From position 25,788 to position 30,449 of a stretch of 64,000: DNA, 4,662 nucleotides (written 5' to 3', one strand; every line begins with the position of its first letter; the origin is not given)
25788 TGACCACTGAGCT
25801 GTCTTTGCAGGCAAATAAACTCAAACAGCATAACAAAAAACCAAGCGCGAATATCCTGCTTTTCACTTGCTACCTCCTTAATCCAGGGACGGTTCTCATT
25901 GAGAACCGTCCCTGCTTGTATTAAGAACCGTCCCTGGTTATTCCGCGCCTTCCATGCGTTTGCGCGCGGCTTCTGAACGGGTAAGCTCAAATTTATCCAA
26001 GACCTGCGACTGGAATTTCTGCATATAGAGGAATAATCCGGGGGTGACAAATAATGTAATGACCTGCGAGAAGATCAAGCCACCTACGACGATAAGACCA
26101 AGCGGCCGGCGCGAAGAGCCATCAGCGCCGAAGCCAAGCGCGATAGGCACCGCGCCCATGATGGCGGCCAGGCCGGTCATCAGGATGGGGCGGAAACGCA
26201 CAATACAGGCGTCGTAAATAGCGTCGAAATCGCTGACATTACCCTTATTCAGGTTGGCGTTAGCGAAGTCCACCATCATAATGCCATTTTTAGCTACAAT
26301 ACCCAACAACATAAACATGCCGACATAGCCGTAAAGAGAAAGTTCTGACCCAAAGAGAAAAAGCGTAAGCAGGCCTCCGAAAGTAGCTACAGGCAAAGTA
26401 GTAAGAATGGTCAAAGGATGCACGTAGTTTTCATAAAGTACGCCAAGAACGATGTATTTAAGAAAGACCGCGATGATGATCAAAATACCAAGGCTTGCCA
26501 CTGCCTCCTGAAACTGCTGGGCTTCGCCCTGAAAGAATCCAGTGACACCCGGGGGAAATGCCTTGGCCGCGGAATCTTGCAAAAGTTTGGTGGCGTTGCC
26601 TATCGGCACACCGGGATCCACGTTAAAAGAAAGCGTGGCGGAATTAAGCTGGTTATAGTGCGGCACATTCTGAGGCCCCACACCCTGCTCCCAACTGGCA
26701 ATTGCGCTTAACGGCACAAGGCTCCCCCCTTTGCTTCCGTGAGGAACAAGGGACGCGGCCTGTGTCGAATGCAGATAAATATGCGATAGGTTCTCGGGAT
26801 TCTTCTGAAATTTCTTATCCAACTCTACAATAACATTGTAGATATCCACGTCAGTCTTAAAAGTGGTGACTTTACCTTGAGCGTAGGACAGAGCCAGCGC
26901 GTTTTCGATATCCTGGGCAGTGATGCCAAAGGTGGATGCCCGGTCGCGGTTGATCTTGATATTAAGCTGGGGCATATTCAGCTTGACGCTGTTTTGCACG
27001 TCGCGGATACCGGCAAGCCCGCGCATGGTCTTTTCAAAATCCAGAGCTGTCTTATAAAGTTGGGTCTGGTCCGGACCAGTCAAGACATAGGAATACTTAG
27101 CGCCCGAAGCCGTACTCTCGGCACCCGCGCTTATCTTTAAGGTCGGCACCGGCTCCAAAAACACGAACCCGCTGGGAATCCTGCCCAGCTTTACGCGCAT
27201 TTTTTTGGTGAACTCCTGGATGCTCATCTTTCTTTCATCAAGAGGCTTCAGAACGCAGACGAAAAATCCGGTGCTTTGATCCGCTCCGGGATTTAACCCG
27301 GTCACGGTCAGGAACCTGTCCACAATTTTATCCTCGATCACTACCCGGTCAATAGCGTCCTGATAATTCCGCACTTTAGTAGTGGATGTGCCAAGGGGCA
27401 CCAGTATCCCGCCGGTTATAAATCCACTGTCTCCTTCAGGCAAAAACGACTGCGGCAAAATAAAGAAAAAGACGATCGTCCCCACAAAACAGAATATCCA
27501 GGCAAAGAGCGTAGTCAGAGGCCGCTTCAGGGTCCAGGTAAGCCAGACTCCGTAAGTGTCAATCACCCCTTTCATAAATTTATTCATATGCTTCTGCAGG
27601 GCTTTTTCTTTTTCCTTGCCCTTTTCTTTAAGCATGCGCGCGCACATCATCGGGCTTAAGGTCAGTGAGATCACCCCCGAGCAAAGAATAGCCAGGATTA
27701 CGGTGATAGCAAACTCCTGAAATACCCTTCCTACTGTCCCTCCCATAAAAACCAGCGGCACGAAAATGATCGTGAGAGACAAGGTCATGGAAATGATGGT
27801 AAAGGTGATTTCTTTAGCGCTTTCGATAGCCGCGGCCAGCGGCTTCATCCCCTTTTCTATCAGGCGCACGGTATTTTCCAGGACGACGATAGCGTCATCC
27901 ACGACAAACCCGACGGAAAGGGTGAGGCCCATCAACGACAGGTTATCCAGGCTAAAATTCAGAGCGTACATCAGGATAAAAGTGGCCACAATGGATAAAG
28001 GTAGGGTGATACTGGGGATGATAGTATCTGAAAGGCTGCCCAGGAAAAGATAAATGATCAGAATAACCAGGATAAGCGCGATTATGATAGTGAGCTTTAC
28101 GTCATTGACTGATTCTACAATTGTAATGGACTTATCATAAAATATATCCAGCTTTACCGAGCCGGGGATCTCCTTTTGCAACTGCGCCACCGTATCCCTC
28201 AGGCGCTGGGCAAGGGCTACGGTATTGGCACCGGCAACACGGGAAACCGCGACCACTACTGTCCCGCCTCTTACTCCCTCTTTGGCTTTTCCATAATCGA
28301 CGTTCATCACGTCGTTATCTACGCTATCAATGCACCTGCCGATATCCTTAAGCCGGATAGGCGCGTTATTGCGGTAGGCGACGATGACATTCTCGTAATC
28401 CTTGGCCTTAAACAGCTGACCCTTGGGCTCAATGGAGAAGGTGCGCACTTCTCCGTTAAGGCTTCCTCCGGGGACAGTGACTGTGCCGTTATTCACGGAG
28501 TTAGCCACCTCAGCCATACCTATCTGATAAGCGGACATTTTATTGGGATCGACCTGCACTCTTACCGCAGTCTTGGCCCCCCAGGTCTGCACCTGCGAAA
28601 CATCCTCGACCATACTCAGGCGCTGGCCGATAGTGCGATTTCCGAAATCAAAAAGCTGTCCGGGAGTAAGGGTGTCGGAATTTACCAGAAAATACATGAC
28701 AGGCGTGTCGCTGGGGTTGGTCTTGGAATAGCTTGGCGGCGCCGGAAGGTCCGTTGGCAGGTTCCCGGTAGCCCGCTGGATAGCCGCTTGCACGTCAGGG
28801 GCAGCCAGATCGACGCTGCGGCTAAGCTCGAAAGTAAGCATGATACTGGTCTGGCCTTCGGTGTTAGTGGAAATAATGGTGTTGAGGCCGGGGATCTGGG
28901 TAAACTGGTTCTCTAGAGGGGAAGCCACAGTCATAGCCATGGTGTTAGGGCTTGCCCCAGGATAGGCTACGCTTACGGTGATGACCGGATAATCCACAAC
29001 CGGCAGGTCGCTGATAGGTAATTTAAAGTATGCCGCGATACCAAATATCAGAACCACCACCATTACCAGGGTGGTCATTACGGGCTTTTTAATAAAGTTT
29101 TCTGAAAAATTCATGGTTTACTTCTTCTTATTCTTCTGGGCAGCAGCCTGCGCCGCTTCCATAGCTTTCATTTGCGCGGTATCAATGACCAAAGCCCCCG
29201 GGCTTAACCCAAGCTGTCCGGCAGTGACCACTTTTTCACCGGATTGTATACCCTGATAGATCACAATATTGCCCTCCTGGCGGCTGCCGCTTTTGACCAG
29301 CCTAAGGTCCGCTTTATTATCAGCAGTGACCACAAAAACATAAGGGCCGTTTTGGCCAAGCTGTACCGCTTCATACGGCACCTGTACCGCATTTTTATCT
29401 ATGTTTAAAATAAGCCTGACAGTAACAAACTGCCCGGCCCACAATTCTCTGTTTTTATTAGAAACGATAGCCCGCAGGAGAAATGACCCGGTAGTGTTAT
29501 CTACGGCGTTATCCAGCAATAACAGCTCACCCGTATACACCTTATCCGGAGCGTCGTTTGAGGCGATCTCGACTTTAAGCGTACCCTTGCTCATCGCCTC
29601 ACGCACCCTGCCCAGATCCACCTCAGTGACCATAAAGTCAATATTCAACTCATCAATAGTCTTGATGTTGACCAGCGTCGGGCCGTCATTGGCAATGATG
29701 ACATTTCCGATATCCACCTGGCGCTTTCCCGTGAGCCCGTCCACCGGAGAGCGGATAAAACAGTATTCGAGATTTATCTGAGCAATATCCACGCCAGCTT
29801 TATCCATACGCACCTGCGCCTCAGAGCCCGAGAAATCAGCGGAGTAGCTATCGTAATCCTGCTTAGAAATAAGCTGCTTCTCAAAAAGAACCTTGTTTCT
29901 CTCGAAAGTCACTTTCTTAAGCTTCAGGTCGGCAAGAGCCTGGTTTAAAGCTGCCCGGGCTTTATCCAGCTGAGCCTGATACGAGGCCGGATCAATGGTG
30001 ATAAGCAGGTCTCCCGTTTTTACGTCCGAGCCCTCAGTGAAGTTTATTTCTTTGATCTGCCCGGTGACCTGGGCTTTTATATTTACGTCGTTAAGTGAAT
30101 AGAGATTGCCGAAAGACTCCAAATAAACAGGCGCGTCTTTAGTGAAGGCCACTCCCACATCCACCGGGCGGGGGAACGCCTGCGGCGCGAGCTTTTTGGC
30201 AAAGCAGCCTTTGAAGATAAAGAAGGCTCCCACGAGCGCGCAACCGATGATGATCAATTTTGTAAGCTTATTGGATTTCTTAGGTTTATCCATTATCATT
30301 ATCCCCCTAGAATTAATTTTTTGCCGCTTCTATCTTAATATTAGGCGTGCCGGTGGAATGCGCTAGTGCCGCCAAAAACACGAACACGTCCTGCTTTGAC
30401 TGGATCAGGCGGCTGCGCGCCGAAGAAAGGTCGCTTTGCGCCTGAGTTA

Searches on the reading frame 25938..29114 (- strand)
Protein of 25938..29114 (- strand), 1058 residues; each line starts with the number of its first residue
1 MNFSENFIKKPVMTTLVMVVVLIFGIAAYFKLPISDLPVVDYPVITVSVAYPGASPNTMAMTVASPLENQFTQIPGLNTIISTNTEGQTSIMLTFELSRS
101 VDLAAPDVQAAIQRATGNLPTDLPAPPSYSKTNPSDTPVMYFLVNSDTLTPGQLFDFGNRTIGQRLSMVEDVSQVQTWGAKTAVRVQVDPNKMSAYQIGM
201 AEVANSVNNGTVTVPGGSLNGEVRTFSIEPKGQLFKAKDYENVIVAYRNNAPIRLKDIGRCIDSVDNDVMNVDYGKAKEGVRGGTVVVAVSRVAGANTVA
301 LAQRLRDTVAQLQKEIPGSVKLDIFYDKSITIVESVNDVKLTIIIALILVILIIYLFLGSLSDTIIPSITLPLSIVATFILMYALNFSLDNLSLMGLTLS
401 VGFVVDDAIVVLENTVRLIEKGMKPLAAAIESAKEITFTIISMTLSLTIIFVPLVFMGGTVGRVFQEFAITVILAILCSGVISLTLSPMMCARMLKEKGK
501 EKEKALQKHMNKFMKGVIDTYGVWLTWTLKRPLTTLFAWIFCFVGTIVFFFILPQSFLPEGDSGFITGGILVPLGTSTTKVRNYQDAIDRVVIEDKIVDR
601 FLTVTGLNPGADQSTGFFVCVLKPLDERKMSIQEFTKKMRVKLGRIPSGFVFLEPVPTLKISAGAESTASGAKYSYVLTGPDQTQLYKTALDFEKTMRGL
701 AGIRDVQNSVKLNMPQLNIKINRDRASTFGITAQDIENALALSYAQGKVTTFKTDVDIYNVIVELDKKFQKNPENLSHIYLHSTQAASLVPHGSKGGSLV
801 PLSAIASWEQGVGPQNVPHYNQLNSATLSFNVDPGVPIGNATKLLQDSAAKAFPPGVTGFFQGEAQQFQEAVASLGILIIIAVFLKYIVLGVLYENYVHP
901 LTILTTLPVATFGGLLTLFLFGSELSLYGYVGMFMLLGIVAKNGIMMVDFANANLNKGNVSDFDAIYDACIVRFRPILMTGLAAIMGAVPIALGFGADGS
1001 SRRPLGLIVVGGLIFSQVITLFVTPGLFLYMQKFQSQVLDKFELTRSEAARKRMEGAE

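Call 14: search_protein_families(library=pfam, proteins=[window:25938-29114:-], max_evalue=0.01)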
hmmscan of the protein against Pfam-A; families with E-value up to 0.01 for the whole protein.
window:25938-29114:- (1058 aa): 1 family
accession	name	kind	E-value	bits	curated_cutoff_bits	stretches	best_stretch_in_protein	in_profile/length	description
PF00873.25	ACR_tran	-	1.2e-279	930.8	28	1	4-1031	2-1020/1021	AcrB/AcrD/AcrF family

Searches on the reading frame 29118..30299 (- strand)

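Call 14: search_protein_families(library=pfam, proteins=[window:29118-30299:-], max_evalue=0.01)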
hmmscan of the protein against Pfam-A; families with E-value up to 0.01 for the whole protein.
window:29118-30299:- (393 aa): 5 families
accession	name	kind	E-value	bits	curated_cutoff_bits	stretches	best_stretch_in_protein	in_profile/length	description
PF16576.10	HlyD_D23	-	1.5e-11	44.4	30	1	72-292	20-214/214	Barrel-sandwich domain of CusB or HlyD membrane-fusion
PF13437.12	HlyD_3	-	7e-11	43.3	22.2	1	182-283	2-97/106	HlyD family secretion protein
PF13533.13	Biotin_lipoyl_2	-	6e-07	29.6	29.8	1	72-103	1-32/32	Biotin-lipoyl like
PF02321.23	OEP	-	0.00015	22.1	22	1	106-179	111-184/187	Outer membrane efflux protein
PF00364.28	Biotin_lipoyl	-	0.00034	20.8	22.1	1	72-102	43-73/73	Biotin-requiring enzyme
